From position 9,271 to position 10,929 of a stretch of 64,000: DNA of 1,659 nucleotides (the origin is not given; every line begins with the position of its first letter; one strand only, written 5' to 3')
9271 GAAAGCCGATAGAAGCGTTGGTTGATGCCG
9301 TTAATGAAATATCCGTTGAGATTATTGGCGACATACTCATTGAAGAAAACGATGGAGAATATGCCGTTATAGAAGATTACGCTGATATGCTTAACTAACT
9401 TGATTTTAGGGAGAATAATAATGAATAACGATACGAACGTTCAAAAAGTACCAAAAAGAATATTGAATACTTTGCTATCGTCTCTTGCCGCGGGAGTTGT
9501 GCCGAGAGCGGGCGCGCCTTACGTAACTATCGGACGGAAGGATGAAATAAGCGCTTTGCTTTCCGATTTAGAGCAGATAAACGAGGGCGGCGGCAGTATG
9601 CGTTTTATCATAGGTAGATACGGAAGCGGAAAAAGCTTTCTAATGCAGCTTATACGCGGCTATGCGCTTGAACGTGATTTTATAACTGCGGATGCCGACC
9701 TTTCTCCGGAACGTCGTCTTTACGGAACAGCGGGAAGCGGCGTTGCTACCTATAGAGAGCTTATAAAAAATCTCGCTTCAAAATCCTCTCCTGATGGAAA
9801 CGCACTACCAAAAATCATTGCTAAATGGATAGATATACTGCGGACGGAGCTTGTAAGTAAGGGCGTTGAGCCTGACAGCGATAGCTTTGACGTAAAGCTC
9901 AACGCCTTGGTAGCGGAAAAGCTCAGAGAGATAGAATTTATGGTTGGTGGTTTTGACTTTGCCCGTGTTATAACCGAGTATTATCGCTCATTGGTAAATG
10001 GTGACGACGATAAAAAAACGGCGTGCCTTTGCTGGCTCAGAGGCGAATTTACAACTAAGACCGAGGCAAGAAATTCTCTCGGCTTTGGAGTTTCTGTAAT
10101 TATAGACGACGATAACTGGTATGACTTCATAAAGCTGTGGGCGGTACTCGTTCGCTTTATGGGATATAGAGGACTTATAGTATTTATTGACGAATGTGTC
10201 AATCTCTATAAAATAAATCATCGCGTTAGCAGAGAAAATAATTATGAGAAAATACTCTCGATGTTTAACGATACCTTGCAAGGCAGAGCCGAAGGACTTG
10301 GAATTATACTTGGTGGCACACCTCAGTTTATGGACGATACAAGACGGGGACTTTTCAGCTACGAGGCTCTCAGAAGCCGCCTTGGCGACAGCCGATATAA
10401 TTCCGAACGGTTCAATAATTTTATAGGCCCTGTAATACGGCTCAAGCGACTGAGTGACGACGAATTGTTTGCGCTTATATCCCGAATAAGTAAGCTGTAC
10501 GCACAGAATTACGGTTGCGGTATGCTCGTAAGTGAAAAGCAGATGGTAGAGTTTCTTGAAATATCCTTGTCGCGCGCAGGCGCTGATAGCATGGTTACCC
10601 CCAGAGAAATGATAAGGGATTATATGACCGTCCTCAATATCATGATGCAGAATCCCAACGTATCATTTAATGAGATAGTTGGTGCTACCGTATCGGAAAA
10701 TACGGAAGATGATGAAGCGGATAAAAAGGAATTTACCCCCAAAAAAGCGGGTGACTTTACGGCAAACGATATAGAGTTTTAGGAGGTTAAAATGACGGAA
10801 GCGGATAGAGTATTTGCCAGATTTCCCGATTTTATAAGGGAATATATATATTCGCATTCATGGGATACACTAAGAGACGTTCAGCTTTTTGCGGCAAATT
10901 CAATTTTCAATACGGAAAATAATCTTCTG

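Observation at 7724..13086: Self-contained TerB-N/C + DUF2791-type ATPase + Lhr-like DExH helicase operon (Shango-type defence triad)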

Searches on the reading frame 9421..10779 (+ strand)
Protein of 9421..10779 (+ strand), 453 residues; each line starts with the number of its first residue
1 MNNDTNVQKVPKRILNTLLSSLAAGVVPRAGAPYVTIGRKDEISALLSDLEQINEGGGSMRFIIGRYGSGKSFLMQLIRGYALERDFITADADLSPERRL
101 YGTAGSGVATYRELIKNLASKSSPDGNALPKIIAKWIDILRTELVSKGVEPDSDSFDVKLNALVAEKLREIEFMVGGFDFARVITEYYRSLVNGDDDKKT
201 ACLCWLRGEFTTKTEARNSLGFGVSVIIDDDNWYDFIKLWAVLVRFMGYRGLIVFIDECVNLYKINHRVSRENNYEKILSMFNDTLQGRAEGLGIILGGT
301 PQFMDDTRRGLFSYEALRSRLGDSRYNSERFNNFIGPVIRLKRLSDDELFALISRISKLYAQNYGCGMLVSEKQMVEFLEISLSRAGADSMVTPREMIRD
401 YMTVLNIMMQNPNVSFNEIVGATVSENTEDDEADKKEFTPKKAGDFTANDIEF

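Call 4: search_protein_families(library=pfam, proteins=[window:9421-10779:+], max_evalue=0.01)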
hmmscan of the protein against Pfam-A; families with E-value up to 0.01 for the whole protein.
window:9421-10779:+ (453 aa): 3 families
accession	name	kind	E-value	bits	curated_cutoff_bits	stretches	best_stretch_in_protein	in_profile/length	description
PF10923.14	BrxC_BrxD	-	1.8e-154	515.1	22.2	1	10-422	1-412/414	BREX system ATP-binding protein BrxC/D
PF13191.12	AAA_16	-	3.3e-08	34.6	32.6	1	37-148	3-104/167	AAA ATPase domain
PF13401.12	AAA_22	-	0.0032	18.2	27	0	59-122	6-58/130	AAA domain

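Call 5: search_protein_families(library=padloc, proteins=[window:9421-10779:+], max_evalue=0.01)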
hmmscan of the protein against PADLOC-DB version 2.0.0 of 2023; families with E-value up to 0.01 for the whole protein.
window:9421-10779:+ (453 aa): 2 families
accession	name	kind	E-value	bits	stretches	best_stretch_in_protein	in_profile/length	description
PDLC03959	SngB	-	7.5e-169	560.4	1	8-434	4-431/439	-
PDLC02494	BrxD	-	5.3e-50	168.8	1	12-433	6-424/440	BrxD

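Call 6: search_protein_families(library=ncbifam, proteins=[window:9421-10779:+], max_evalue=0.01)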
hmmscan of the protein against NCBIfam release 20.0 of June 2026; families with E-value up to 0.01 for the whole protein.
window:9421-10779:+ (453 aa): 1 family
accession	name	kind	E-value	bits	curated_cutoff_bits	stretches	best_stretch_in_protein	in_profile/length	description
NF033438.1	BREX_BrxD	equivalog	9.9e-49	166.5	350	1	16-415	6-401/423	BREX system ATP-binding protein BrxD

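Call 29: search_solved_structures(query=window:9421-10779:+, max_evalue=0.01)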
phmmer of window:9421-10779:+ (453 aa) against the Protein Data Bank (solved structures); distinct sequences matched with E-value up to 0.01: 0.

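Call 56: search_dna_similar(query=window:9421-10779:+, collection=phages, mode=protein, max_rows=15)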
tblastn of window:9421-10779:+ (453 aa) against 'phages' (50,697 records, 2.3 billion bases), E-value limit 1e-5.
No match.

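Call 90: search_protein_representatives(protein=window:9421-10779:+)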
Query: 453 residues. Proteins with E-value up to 0.001 (for the whole library): 1972; up to 1e-10: 1057; up to 1e-30: 336. The best 150 are listed.
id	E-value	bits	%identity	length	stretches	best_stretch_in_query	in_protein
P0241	1.5e-164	564.6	59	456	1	8-430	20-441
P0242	2.6e-134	465.0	50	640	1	6-424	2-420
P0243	5.9e-122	424.3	46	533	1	8-421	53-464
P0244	5.7e-112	391.4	63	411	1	6-281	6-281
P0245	1.2e-111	390.3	45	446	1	8-422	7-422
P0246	1.2e-110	387.0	50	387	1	5-349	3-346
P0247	1.3e-110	386.8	41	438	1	8-434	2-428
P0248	9.9e-107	374.1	42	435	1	6-432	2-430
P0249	4.4e-103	362.1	42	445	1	10-420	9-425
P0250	2.1e-102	359.8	42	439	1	7-419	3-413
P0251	8.4e-102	357.9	43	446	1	9-422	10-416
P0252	8.6e-102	357.8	42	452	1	9-423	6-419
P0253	4.4e-98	345.6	41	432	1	7-433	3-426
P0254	9.9e-96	337.9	56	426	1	153-424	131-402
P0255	1.9e-94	333.6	40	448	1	9-431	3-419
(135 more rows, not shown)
